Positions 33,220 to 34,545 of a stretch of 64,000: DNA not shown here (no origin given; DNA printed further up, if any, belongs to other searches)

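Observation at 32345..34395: Tandem radical-SAM paralogs with the SPASM/twitch-type cysteine motif N-terminal to the CX3CX2C core, coupled to mnmG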

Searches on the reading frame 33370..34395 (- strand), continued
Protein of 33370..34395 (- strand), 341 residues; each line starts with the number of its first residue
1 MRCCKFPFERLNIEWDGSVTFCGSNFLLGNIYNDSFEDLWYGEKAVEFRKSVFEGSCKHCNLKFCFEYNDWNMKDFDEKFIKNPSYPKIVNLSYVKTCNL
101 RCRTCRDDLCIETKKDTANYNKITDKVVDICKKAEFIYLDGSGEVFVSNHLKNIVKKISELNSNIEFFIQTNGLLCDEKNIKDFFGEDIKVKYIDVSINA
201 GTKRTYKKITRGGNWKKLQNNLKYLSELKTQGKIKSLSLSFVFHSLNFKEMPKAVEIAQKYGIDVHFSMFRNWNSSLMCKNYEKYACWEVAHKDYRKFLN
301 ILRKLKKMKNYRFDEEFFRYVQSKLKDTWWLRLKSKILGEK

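Call 45: search_protein_families(library=pfam, proteins=[P0299, P0315, P0329, P0335, P0338, P0323, P0128, P0076, P0273, P0271], max_evalue=0.0001)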
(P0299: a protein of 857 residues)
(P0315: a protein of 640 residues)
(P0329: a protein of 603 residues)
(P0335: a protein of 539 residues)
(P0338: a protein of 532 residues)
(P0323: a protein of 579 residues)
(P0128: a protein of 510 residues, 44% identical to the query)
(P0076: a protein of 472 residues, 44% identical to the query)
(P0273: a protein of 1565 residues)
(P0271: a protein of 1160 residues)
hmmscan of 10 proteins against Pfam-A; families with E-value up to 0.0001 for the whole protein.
P0299 (857 aa): 2 families
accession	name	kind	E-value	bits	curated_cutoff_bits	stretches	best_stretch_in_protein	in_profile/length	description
PF13186.11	SPASM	-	1.1e-11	45.3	21.5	1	7-67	1-63/67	Iron-sulfur cluster-binding domain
PF08241.18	Methyltransf_11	-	4.8e-08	34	21.2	1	419-494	15-94/95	Methyltransferase domain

P0315 (640 aa): 2 families
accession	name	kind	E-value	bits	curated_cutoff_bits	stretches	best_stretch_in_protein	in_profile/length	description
PF04055.27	Radical_SAM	-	3.5e-10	40.8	29.5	1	95-232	6-146/166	Radical SAM superfamily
PF13186.11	SPASM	-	2.8e-07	31.2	21.5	1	4-57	1-57/67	Iron-sulfur cluster-binding domain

P0329 (603 aa): 2 families
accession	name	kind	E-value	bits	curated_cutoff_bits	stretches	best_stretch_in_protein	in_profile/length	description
PF04055.27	Radical_SAM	-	9.5e-12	45.8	29.5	1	368-530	6-165/166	Radical SAM superfamily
PF13186.11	SPASM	-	1.8e-10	41.4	21.5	1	263-327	1-66/67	Iron-sulfur cluster-binding domain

P0335 (539 aa): 3 families
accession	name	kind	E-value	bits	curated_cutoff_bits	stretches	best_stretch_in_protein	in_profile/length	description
PF13186.11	SPASM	-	7.9e-10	39.3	21.5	1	219-279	1-64/67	Iron-sulfur cluster-binding domain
PF13428.12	TPR_14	-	2.3e-06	28.2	23.5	0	157-189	7-39/44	Tetratricopeptide repeat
PF04055.27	Radical_SAM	-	9e-06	26.4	29.5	1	317-443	6-133/166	Radical SAM superfamily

P0338 (532 aa): 2 families
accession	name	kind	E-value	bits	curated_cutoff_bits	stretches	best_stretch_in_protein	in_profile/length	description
PF04055.27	Radical_SAM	-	9.4e-12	45.9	29.5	1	308-466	7-162/166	Radical SAM superfamily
PF13186.11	SPASM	-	5.8e-11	43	21.5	1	177-237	1-64/67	Iron-sulfur cluster-binding domain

P0323 (579 aa): 3 families
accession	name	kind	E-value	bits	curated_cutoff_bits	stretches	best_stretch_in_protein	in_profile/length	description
PF08241.18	Methyltransf_11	-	1.4e-07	32.5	21.2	1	392-445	38-92/95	Methyltransferase domain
PF13489.12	Methyltransf_23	-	1.4e-07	31.8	27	1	351-454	20-123/164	Methyltransferase domain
PF04055.27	Radical_SAM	-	4.1e-06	27.5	29.5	1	48-209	5-165/166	Radical SAM superfamily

P0128 (510 aa): 2 families
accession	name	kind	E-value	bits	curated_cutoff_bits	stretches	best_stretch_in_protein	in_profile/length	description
PF13186.11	SPASM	-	4.6e-09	36.9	21.5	1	174-238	1-66/67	Iron-sulfur cluster-binding domain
PF04055.27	Radical_SAM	-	2e-06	28.5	29.5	1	279-440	6-165/166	Radical SAM superfamily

P0076 (472 aa): 2 families
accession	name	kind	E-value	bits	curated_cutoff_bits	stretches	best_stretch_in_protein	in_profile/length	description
PF13186.11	SPASM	-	6.2e-10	39.7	21.5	1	141-205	1-66/67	Iron-sulfur cluster-binding domain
PF04055.27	Radical_SAM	-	1.3e-08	35.6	29.5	1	249-381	6-139/166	Radical SAM superfamily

P0273 (1565 aa): 1 family
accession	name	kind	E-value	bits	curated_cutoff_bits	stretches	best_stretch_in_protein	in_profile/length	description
PF13186.11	SPASM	-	2.3e-21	76.3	21.5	1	752-812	1-64/67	Iron-sulfur cluster-binding domain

P0271 (1160 aa): 2 families
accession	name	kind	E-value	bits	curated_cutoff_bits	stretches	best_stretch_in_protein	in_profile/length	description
PF04055.27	Radical_SAM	-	1.1e-20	74.9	29.5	2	799-959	2-165/166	Radical SAM superfamily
PF13186.11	SPASM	-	8.5e-12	45.6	21.5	1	1085-1150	1-67/67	Iron-sulfur cluster-binding domain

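Call 46: find_encoding_contigs(protein=P0001, flank=10000, max_places=2)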
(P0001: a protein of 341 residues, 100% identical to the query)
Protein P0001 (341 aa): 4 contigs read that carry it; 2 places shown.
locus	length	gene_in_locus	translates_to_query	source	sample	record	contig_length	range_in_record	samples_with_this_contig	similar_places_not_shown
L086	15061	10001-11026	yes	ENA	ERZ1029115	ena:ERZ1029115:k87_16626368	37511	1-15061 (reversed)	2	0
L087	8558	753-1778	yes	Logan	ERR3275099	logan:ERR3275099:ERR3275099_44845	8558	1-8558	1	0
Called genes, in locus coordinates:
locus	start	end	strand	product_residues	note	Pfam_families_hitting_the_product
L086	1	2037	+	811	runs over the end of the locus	PF03135:CagE_TrbE_VirB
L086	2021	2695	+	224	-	-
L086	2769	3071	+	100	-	PF09538:FYDLN_acid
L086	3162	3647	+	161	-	PF00011:HSP20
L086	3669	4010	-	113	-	-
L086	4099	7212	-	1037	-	PF00133:tRNA-synt_1, PF09334:tRNA-synt_1g (faint), PF08264:Anticodon_1, PF19302:DUF5915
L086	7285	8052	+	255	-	PF00702:Hydrolase, PF08282:Hydrolase_3 (faint), PF12710:HAD (weak), PF13419:HAD_2, PF13242:Hydrolase_like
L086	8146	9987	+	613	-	PF01134:GIDA, PF03486:HI0933_like (faint), PF07992:Pyr_redox_2, PF12831:FAD_oxidored (weak), PF21680:GIDA_C_1st, PF13932:SAM_GIDA_C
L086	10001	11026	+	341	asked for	PF13186:SPASM, PF04055:Radical_SAM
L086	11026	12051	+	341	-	PF13186:SPASM, PF04055:Radical_SAM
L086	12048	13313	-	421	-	PF01011:PQQ (faint), PF25293:Beta-prop_EMC1_N (weak), PF13570:Beta-prop_ACSF4, PF13360:PQQ_2, PF13570:Beta-prop_ACSF4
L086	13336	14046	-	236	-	PF09976:TPR_21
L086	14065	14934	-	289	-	PF01138:RNase_PH, PF03725:RNase_PH_C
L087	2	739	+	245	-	?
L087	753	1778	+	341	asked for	PF13186:SPASM, PF04055:Radical_SAM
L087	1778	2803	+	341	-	PF13186:SPASM, PF04055:Radical_SAM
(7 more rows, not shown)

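Call 47: search_protein_families(library=pfam, proteins=[L014:4329-5276:-, L030:11040-12020:-, L023:5364-6104:+, L024:9196-9873:-, L016:7190-8743:+, L016:3658-5103:+, L034:7553-8602:-, L034:12045-12827:-, L034:5587-7434:-, L057:7804-8472:-], max_evalue=0.001)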
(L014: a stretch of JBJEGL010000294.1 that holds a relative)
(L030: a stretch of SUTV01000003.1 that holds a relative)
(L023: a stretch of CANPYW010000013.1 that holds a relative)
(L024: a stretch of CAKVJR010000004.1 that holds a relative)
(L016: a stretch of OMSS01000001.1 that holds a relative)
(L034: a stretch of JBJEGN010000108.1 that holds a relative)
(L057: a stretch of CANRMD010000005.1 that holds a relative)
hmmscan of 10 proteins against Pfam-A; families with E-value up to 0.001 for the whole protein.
L014:4329-5276:- (315 aa): 0 families

L030:11040-12020:- (326 aa): 7 families
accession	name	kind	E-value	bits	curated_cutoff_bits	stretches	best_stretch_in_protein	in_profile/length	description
PF02558.23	ApbA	-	8.3e-17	61.6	22.2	1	11-133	1-121/150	Ketopantoate reductase PanE/ApbA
PF08546.17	ApbA_C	-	4.4e-14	53.3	22.7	1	196-315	4-121/125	Ketopantoate reductase PanE/ApbA C terminal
PF03807.23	F420_oxidored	-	1.3e-06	29.4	21.6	1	13-114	4-94/94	NADP oxidoreductase coenzyme F420-dependent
PF07992.20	Pyr_redox_2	-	9.3e-05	22.4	26.1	1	9-86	143-235/291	Pyridine nucleotide-disulphide oxidoreductase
PF00070.33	Pyr_redox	-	0.0002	22.2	22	1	11-44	2-35/82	Pyridine nucleotide-disulphide oxidoreductase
PF13450.12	NAD_binding_8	-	0.00022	21.9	21.9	1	13-43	1-31/68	NAD(P)-binding Rossmann-like domain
PF01266.30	DAO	-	0.00025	21.1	27.9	1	11-53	2-45/353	FAD dependent oxidoreductase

L023:5364-6104:+ (246 aa): 1 family
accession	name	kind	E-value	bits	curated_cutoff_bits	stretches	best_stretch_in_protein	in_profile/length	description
PF04402.19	SIMPL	-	2.2e-25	90.6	25.2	1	41-243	1-205/205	Protein of unknown function (DUF541)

L024:9196-9873:- (225 aa): 1 family
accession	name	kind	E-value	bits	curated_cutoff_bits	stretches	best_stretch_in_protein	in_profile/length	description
PF02592.20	Vut_1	-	6.1e-43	147.2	27.2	1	58-218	1-151/152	Putative vitamin uptake transporter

L016:7190-8743:+ (517 aa): 2 families
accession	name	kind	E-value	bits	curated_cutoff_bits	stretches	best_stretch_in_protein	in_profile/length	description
PF00149.33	Metallophos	-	1.1e-09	39.4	21.5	1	20-223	2-190/191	Calcineurin-like phosphoesterase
PF02872.23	5_nucleotid_C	-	1.3e-08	35.5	23.6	1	323-471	16-148/158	5'-nucleotidase, C-terminal domain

L016:3658-5103:+ (481 aa): 2 families
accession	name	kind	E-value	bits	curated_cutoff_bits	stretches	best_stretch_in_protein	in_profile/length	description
PF04055.27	Radical_SAM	-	1.6e-13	51.6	29.5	1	211-376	1-166/166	Radical SAM superfamily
PF02310.24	B12-binding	-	1.6e-06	28.4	32.1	1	41-110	19-86/121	B12 binding domain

L034:7553-8602:- (349 aa): 1 family
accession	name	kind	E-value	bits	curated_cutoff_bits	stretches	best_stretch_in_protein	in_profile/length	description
PF01075.23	Glyco_transf_9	-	2.5e-43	148.6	22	1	77-325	3-245/247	Glycosyltransferase family 9 (heptosyltransferase)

L034:12045-12827:- (260 aa): 1 family
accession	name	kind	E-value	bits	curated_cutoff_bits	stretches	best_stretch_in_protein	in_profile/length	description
PF01311.25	Bac_export_1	-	1.2e-52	179.2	27.8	1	22-253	3-227/230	Bacterial export proteins, family 1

L034:5587-7434:- (615 aa): 5 families
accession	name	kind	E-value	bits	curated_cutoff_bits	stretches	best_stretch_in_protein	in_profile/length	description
PF00990.26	GGDEF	-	3e-43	147.8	23.8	1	220-374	1-161/161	Diguanylate cyclase, GGDEF domain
PF13487.12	HD_5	-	4.1e-35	121.5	27.2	1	456-596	21-165/170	HD domain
PF01966.28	HD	-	6.7e-10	39.7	22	1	456-569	10-115/116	HD domain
PF01590.32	GAF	-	3.2e-06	28.1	22.4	1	44-207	2-133/133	GAF domain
PF13185.12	GAF_2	-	0.00038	21.1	28.6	1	44-207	4-135/136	GAF domain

L057:7804-8472:- (222 aa): 1 family
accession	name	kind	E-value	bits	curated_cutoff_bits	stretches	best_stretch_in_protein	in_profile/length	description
PF04172.21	LrgB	-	1e-65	221.6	25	1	10-221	1-211/214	LrgB-like family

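Call 49: find_encoding_contigs(protein=P0076, flank=8000, max_places=1)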
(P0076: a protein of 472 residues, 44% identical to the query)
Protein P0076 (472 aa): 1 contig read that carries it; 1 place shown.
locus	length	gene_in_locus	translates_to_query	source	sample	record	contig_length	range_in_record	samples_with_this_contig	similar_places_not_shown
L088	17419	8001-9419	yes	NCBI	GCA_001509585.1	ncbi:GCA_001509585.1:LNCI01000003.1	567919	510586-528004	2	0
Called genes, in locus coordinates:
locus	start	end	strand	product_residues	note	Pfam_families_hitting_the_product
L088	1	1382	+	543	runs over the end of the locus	PF01636:APH (weak)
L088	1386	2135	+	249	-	-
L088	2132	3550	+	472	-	PF05199:GMC_oxred_C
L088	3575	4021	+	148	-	-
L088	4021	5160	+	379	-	-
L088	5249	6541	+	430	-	-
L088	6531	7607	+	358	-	-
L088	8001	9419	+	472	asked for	PF13186:SPASM, PF04055:Radical_SAM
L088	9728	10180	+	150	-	PF04138:GtrA_DPMS_TM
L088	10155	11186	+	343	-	PF00535:Glycos_transf_2, PF13641:Glyco_tranf_2_3 (weak)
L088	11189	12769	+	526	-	-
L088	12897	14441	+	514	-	PF02776:TPP_enzyme_N, PF02775:TPP_enzyme_C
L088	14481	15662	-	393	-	PF07969:Amidohydro_3 (faint)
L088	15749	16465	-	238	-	PF00392:GntR, PF07702:UTRA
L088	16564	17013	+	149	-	PF06754:PhnG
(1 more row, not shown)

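Call 50: find_encoding_contigs(protein=P0082, flank=8000, max_places=1)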
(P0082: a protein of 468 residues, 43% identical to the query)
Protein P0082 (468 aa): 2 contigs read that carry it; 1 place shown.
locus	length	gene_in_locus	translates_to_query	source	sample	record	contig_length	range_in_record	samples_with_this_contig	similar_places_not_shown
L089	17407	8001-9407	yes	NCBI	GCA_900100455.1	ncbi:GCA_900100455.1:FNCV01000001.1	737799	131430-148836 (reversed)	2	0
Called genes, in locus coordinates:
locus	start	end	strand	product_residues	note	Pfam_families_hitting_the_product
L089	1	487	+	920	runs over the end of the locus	PF07517:SecA_DEAD, PF01043:SecA_PP_bind, PF21090:P-loop_SecA, PF07516:SecA_SW, PF02810:SEC-C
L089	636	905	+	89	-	PF14070:YjfB_motility (faint)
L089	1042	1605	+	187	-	PF14803:Zn_ribbon_Nudix, PF00293:NUDIX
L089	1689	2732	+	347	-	PF00248:Aldo_ket_red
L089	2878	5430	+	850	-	PF00702:Hydrolase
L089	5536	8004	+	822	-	PF00702:Hydrolase, PF13242:Hydrolase_like (faint)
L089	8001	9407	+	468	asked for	PF13186:SPASM, PF04055:Radical_SAM (weak)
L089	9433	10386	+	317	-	PF01370:Epimerase, PF04321:RmlD_sub_bind, PF16363:GDP_Man_Dehyd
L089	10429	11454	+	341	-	PF01073:3Beta_HSD (weak), PF01370:Epimerase, PF02719:Polysacc_synt_2, PF04321:RmlD_sub_bind (weak), PF07993:NAD_binding_4, PF16363:GDP_Man_Dehyd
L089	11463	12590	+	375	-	PF00288:GHMP_kinases_N, PF08544:GHMP_kinases_C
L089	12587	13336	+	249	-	PF00483:NTP_transferase, PF12804:NTP_transf_3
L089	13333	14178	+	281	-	PF00535:Glycos_transf_2 (weak)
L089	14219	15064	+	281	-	PF00535:Glycos_transf_2, PF13641:Glyco_tranf_2_3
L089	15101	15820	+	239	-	PF03567:Sulfotransfer_2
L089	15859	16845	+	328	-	PF01073:3Beta_HSD (weak), PF01370:Epimerase, PF02719:Polysacc_synt_2 (faint), PF04321:RmlD_sub_bind, PF16363:GDP_Man_Dehyd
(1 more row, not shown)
